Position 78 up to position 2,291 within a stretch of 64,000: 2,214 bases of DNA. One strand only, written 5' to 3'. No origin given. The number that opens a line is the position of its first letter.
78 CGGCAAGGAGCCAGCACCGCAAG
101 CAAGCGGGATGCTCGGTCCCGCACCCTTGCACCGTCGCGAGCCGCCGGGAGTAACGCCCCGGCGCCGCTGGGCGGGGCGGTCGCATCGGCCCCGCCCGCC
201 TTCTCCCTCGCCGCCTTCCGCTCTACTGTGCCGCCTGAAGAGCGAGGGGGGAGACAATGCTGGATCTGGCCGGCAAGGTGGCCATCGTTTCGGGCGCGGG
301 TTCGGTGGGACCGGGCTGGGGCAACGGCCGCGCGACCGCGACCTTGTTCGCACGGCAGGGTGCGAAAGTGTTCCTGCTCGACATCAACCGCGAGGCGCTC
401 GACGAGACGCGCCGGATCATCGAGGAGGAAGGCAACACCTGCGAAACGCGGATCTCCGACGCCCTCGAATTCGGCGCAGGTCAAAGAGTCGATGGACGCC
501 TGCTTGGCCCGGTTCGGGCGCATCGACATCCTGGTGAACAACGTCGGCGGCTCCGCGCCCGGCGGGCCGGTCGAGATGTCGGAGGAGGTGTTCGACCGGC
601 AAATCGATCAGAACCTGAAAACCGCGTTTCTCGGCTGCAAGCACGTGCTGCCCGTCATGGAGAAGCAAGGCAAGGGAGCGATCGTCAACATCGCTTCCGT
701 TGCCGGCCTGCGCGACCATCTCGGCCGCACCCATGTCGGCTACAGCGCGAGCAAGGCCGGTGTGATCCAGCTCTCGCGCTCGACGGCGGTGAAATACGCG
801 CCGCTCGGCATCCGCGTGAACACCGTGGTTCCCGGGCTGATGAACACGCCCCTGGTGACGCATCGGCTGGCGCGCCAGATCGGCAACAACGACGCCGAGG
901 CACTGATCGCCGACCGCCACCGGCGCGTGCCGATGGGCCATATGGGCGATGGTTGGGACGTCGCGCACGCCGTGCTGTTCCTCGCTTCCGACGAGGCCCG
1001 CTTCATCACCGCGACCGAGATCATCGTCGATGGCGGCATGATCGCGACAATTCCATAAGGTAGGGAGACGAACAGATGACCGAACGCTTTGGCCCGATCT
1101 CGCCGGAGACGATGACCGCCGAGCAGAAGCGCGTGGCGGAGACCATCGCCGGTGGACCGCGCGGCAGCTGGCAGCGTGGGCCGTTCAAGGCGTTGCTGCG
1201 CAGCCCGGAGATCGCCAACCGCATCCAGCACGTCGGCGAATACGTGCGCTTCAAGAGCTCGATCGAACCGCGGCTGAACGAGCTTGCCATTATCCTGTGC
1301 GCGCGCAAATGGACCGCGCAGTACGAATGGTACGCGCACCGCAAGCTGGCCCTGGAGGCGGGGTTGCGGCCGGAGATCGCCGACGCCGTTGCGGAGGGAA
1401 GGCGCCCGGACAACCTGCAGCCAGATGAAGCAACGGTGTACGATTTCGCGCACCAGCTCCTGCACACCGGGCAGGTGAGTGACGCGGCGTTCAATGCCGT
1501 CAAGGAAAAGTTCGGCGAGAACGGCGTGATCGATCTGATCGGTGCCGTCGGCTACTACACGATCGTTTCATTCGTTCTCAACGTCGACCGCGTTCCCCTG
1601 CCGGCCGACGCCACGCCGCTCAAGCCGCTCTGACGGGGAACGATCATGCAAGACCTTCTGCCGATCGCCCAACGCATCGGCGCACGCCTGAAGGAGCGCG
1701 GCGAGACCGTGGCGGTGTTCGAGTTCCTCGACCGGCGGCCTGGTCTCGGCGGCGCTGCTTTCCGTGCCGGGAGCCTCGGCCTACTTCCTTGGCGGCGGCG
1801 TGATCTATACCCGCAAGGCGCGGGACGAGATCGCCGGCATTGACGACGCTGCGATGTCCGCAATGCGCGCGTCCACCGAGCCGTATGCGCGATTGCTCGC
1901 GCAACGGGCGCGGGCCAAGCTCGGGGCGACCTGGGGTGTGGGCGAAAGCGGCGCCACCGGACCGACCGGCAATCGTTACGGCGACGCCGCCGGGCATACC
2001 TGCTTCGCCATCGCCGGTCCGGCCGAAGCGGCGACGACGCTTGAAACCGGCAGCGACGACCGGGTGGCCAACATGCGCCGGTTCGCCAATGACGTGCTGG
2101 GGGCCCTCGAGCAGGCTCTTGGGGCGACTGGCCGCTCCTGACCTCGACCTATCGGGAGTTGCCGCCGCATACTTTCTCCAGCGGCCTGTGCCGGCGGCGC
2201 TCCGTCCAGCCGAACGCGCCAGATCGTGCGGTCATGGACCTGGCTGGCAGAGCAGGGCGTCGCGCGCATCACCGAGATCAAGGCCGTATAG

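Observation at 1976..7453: Three tandem 1812-bp copies of a GT-C-type membrane glycosyltransferase gene, with a chimeric middle copy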

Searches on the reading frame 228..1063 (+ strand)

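Call 32: search_protein_families(library=pfam, proteins=[window:228-1058:+], max_evalue=0.0001)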
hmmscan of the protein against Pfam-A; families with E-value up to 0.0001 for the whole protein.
window:228-1058:+ (276 aa): 2 families
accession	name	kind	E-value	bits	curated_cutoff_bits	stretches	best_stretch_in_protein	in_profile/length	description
PF13561.12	adh_short_C2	-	3.2e-47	161.5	27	1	81-271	54-235/236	Enoyl-(Acyl carrier protein) reductase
PF00106.31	adh_short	-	4e-35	121.5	26.6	1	81-213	60-190/195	short chain dehydrogenase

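Call 43: search_protein_families(library=pfam, proteins=[window:257-1063:+], max_evalue=0.001)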
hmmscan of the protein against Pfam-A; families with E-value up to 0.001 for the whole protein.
window:257-1063:+ (268 aa): 1 family
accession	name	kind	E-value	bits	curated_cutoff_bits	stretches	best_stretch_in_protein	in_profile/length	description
PF13649.12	Methyltransf_25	-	0.00051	21.1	27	1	20-73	5-59/97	Methyltransferase domain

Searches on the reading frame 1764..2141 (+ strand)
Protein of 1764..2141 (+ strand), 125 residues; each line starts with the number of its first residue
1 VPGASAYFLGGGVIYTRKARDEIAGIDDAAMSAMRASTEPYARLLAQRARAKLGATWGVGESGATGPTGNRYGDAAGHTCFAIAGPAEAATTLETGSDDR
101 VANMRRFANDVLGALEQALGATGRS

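Call 6: search_protein_families(library=pfam, proteins=[window:1764-2141:+], max_evalue=0.01)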
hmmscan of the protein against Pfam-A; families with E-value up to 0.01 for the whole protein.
window:1764-2141:+ (125 aa): 1 family
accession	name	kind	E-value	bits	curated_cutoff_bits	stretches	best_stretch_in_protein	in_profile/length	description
PF02464.23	CinA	-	2.3e-26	92.7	23.5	1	1-118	37-154/155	Competence-damaged protein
